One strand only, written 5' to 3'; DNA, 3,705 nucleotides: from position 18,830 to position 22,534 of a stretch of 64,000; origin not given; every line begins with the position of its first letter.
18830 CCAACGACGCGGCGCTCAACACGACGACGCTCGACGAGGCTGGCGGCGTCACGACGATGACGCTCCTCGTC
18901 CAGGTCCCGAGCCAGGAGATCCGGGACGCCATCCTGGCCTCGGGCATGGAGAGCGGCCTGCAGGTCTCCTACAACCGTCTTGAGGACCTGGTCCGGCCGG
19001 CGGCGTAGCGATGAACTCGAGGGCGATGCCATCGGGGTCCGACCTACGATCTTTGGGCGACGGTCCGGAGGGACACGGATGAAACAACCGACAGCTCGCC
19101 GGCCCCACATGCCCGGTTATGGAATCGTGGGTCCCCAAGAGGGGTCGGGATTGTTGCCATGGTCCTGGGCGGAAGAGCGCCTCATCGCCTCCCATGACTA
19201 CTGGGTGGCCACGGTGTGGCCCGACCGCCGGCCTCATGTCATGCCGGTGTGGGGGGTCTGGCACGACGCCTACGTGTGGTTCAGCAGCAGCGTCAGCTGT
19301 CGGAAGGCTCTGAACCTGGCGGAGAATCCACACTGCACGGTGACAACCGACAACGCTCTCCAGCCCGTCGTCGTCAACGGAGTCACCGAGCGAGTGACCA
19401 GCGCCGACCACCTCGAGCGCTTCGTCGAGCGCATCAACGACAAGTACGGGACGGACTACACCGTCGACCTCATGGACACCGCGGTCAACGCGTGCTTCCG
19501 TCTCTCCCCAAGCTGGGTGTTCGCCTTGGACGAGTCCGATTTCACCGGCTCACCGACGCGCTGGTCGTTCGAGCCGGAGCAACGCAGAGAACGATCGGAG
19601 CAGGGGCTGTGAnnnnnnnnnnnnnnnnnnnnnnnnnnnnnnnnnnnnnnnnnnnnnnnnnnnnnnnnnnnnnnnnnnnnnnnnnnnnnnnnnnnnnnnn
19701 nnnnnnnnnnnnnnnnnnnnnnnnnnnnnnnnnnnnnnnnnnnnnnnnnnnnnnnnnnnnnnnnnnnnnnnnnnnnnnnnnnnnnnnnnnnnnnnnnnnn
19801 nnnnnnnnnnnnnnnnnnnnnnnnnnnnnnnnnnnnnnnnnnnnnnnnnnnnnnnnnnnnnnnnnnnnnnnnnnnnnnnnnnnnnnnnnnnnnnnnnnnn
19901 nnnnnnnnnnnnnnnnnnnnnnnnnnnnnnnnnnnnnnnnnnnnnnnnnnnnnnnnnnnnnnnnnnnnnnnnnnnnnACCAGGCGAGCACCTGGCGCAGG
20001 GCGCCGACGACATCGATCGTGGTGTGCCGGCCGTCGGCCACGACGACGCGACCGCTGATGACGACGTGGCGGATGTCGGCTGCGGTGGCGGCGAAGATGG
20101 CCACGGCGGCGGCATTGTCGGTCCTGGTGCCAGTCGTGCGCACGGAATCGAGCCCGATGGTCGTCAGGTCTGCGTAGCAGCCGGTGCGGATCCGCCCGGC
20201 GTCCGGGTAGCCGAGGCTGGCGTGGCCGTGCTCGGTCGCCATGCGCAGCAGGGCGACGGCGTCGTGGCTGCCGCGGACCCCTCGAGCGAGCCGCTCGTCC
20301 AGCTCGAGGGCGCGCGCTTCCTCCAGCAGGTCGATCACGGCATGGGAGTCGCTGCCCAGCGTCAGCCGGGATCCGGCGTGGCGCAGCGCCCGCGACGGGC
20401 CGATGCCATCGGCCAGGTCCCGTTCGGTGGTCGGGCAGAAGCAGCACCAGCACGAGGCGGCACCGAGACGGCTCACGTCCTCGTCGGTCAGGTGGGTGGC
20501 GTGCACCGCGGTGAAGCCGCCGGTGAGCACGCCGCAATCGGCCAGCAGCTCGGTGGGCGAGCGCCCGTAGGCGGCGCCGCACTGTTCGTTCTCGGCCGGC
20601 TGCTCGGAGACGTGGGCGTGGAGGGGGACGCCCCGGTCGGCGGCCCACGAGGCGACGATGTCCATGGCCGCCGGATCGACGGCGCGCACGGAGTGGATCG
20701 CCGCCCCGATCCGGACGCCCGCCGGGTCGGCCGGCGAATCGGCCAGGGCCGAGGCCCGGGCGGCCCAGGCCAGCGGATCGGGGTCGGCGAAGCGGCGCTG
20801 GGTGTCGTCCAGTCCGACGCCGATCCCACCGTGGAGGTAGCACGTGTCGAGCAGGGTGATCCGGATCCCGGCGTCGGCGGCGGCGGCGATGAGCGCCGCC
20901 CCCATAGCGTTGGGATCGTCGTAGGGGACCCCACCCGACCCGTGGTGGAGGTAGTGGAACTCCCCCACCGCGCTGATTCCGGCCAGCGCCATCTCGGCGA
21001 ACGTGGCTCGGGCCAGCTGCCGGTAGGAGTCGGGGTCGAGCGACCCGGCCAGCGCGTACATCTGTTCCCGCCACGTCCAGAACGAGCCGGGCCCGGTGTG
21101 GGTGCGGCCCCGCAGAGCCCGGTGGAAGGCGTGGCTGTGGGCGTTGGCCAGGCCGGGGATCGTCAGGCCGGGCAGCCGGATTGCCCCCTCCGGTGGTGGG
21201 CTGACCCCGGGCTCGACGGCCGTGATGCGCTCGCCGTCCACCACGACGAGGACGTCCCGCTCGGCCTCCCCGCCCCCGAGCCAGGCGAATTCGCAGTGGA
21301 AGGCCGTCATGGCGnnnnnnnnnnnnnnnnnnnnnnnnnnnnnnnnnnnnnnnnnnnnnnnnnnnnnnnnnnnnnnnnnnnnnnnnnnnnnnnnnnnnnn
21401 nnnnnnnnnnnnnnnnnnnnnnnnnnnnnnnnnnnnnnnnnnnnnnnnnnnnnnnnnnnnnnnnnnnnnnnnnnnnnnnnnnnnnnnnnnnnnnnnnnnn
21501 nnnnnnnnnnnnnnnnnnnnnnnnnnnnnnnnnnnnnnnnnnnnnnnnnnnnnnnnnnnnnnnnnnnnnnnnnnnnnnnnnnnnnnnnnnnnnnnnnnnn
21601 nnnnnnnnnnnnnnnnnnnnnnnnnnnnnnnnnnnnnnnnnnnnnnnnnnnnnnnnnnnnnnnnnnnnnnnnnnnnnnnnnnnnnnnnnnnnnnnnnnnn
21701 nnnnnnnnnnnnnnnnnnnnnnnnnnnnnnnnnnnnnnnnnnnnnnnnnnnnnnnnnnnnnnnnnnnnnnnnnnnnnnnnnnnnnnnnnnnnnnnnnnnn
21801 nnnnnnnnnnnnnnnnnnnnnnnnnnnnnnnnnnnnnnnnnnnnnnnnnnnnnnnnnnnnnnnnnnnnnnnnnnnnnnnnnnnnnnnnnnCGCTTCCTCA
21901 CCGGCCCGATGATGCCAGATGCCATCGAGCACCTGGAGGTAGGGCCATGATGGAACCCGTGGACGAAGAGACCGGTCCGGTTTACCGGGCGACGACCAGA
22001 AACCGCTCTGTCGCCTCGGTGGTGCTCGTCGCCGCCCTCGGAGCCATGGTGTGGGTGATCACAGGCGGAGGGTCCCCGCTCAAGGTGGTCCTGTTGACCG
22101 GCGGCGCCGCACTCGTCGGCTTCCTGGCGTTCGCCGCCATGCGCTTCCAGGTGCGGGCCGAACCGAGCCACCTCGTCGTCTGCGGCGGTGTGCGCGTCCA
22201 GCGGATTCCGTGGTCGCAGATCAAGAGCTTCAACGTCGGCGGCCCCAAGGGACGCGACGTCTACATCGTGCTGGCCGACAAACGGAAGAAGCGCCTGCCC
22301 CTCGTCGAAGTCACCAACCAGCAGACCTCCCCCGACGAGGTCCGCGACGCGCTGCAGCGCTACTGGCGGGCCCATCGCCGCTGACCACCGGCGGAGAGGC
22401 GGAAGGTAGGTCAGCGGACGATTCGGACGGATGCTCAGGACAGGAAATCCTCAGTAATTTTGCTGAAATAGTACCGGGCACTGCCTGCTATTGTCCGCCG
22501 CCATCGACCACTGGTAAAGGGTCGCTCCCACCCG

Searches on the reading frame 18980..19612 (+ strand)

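Call 5: search_protein_families(library=pfam, proteins=[window:18980-19612:+])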
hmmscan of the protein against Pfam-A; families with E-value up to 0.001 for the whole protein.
window:18980-19612:+ (210 aa): 2 families
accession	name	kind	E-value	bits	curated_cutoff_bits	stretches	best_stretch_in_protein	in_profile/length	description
PF01243.27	PNPOx_N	-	4e-13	50.2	28.1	1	74-177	15-113/120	Pyridoxamine 5'-phosphate oxidase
PF12900.13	Pyridox_ox_2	-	8.7e-05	23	27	1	79-176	19-132/140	Pyridoxamine 5'-phosphate oxidase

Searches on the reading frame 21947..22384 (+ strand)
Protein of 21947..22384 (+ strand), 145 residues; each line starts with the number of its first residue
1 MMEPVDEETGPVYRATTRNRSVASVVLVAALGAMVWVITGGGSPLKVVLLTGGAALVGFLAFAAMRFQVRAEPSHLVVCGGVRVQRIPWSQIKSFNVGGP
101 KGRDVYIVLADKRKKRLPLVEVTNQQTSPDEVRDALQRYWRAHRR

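Call 72: search_protein_families(library=pfam, proteins=[window:21947-22384:+], max_evalue=1)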
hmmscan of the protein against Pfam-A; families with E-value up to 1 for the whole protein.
window:21947-22384:+ (145 aa): 5 families
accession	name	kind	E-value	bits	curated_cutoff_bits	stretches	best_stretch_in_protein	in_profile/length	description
PF10756.15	bPH_6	-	1.7e-07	31.6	22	1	66-138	1-69/73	Bacterial PH domain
PF18533.6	DUF5622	-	0.017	15.6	25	1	104-137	32-65/66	Domain of unknown function (DUF5622)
PF02600.21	DsbB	-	0.04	14.8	22.1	1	26-93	42-108/148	Disulfide bond formation protein DsbB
PF05101.18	VirB3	-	0.13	13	23.9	1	9-79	2-67/84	Type IV secretory pathway, VirB3-like protein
PF19744.4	DUF6232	-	0.66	10.9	27.4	0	16-77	28-85/117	Family of unknown function (DUF6232)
